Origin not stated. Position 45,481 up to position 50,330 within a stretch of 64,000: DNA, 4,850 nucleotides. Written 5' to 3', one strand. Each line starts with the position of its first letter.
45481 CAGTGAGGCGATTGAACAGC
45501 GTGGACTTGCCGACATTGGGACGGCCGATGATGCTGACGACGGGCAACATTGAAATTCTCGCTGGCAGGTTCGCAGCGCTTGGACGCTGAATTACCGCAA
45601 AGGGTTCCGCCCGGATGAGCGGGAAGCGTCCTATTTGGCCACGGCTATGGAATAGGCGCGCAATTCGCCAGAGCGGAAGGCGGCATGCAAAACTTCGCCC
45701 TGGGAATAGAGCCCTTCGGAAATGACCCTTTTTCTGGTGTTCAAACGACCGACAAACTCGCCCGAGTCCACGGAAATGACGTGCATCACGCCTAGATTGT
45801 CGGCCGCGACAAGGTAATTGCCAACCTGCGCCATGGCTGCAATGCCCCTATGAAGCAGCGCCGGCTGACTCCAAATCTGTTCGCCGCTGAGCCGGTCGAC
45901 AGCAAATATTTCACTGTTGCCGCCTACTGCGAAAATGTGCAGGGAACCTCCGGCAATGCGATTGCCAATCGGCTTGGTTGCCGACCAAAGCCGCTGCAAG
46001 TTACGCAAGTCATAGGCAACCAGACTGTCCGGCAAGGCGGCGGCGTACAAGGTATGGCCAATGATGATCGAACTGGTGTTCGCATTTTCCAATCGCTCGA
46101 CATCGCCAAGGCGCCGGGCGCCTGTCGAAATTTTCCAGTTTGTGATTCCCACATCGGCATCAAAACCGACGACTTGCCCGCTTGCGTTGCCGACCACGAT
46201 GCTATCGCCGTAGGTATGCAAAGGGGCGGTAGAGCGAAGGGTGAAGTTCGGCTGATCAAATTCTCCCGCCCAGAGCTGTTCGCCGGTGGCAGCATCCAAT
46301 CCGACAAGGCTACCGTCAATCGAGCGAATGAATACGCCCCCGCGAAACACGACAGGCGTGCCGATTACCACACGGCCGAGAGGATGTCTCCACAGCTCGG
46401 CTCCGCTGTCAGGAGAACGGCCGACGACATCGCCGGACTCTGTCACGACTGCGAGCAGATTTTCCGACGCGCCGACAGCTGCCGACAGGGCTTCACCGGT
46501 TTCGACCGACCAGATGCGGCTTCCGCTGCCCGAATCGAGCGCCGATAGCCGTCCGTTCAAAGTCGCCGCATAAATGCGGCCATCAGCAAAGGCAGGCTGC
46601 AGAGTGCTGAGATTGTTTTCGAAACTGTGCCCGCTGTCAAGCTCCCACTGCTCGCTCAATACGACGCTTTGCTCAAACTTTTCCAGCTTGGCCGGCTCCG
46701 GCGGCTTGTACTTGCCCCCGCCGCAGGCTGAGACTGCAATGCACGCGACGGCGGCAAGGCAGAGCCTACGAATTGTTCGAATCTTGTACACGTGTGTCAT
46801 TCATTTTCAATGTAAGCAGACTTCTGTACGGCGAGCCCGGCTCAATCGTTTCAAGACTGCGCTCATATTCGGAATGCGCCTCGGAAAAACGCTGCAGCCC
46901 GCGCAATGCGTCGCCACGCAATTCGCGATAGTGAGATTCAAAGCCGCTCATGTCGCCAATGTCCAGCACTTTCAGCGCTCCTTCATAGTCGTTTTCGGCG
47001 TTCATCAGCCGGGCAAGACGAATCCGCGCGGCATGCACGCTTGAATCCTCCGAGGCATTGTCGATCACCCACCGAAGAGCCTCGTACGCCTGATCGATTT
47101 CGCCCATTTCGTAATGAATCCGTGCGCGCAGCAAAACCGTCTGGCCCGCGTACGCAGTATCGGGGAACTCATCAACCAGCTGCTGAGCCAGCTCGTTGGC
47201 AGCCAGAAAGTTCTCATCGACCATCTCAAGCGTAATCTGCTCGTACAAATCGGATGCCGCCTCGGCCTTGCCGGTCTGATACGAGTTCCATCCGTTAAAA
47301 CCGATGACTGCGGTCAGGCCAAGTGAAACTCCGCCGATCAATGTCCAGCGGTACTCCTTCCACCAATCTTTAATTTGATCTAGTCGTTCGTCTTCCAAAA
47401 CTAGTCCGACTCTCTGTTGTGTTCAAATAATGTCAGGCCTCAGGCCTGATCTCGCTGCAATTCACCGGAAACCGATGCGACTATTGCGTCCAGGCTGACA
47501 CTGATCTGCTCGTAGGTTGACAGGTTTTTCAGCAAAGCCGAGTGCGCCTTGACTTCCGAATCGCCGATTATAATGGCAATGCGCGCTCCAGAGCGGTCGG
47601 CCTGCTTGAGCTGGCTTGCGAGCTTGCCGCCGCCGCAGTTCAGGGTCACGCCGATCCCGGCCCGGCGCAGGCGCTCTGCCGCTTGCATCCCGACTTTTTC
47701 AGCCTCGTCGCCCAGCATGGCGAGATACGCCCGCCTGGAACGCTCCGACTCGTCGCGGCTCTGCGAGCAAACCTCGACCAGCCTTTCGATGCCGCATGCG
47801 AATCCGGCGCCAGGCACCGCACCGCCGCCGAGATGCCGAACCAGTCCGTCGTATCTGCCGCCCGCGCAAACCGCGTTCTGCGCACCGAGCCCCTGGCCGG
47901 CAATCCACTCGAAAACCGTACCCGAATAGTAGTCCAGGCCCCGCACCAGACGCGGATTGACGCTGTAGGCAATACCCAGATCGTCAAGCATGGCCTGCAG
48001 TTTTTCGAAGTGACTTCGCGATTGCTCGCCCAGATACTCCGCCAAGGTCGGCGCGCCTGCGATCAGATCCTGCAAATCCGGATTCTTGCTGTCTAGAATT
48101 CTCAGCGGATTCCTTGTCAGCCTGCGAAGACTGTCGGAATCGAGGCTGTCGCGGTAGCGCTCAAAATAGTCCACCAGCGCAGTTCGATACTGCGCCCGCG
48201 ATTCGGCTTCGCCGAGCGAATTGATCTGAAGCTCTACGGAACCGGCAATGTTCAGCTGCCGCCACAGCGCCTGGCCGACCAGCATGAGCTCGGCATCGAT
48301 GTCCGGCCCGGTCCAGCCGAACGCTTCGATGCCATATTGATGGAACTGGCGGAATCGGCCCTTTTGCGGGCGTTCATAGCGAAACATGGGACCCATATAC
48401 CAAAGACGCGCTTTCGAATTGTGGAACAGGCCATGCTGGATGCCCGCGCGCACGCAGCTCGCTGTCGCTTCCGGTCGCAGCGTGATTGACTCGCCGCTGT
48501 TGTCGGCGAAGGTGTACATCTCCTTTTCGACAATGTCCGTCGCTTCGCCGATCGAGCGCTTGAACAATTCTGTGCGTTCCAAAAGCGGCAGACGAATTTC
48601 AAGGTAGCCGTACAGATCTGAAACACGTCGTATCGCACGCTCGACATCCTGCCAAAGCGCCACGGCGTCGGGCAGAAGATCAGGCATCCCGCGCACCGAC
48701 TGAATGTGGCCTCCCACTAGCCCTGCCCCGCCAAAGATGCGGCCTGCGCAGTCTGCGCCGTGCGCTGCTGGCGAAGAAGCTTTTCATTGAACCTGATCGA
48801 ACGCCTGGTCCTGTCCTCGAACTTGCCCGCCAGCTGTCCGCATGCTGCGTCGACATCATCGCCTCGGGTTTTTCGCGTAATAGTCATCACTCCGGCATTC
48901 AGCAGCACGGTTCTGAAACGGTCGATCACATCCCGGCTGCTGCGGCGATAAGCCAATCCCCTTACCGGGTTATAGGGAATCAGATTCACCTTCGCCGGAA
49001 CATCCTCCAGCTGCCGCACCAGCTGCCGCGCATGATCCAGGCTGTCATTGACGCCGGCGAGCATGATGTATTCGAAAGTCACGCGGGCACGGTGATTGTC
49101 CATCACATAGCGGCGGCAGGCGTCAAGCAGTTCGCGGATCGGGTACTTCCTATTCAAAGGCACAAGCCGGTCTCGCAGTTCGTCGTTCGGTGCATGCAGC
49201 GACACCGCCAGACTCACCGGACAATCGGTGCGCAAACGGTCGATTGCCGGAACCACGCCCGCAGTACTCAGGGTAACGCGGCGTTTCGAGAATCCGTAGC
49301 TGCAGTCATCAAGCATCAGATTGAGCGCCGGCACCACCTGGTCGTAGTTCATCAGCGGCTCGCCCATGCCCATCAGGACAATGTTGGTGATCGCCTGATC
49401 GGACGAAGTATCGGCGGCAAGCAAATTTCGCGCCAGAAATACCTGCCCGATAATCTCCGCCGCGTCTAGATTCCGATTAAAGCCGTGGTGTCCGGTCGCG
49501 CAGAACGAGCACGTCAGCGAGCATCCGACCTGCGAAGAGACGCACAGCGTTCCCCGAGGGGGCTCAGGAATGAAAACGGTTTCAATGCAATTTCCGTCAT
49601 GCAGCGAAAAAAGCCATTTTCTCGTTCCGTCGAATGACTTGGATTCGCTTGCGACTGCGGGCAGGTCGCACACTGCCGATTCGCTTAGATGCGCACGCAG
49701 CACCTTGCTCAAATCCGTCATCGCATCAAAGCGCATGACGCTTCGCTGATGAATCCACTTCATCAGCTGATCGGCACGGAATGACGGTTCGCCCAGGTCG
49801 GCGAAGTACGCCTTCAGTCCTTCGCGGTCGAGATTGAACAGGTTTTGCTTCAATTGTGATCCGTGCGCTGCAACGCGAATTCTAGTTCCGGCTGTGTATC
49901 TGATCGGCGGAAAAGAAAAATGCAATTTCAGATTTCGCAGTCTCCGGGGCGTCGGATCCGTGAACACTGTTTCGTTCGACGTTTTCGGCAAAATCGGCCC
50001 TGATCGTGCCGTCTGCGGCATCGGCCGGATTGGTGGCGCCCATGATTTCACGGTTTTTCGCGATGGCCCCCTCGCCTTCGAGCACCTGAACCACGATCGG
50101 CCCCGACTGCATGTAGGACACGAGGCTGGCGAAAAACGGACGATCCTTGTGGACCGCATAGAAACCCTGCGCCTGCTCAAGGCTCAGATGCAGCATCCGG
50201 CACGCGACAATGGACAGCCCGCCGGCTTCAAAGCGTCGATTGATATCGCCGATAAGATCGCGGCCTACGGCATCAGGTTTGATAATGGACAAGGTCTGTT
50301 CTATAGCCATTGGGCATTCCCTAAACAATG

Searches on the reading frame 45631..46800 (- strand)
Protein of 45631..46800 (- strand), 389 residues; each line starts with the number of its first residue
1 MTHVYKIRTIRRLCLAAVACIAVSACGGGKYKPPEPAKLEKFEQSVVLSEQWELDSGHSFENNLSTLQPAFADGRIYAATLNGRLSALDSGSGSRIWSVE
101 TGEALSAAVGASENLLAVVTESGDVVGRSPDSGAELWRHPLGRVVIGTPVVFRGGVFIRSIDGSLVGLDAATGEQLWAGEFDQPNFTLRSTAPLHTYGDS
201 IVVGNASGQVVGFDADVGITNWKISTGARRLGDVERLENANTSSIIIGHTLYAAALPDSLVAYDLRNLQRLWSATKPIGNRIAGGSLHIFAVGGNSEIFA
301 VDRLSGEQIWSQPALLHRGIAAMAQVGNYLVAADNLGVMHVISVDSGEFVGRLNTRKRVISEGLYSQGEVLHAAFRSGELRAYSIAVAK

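Call 87: search_protein_families(library=pfam, proteins=[window:45631-46800:-], max_evalue=0.00001)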
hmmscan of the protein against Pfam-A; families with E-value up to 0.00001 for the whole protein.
window:45631-46800:- (389 aa): 4 families
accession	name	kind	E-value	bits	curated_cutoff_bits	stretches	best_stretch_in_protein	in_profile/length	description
PF13360.13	PQQ_2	-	1.7e-39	136.3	27.6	1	82-312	2-233/233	Outer membrane protein assembly factor BamB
PF13570.13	Beta-prop_ACSF4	-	1.6e-18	67.7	133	1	72-228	60-214/329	Beta-alanine-activating enzyme, beta-propeller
PF01011.28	PQQ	-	3.5e-12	46.3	26.7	0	53-103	32-87/595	Glucose/ethanol/alcohol dehydrogenase, beta-propeller domain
PF25171.1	Beta-prop_WDR36-Utp21_1st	-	8.8e-06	25.8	80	0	156-210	78-132/266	WDR36/Utp21 first beta-propeller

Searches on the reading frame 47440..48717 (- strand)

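Call 87: search_protein_families(library=pfam, proteins=[window:47440-48717:-], max_evalue=0.00001)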
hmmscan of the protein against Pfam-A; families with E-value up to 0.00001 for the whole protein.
window:47440-48717:- (425 aa): 3 families
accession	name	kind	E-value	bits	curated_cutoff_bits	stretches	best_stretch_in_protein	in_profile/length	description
PF13393.11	tRNA-synt_His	-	1.1e-44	153.4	25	1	10-313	1-308/308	Histidyl-tRNA synthetase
PF00587.30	tRNA-synt_2b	-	8e-16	59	29.3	1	68-316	1-174/179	tRNA synthetase class II core domain (G, H, P, S and T)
PF03129.25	HGTP_anticodon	-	3.2e-12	46.9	21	1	331-416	3-91/94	Anticodon binding domain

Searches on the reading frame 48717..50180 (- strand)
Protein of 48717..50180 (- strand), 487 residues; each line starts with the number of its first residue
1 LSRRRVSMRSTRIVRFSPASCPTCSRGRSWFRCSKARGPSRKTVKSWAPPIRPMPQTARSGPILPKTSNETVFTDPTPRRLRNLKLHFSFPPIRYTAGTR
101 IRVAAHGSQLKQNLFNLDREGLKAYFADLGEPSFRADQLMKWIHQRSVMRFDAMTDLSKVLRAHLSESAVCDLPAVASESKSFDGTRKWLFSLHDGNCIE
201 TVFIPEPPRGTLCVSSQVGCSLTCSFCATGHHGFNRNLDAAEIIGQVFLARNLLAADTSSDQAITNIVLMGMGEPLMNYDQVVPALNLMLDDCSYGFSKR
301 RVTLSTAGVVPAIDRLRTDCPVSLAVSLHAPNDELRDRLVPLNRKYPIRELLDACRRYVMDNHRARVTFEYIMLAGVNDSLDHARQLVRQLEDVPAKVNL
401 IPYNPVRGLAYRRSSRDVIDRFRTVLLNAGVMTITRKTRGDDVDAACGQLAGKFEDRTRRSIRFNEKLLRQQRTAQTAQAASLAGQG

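Call 87: search_protein_families(library=pfam, proteins=[window:48717-50180:-], max_evalue=0.00001)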
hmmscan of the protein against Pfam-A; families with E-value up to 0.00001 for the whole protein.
window:48717-50180:- (487 aa): 2 families
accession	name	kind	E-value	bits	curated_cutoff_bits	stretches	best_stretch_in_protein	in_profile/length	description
PF21016.3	RlmN_N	-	7.4e-25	86.9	24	1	113-170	2-59/60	Ribosomal RNA large subunit methyltransferase N-terminal domain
PF04055.27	Radical_SAM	-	2.2e-15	57.7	29.5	1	215-380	2-157/166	Radical SAM superfamily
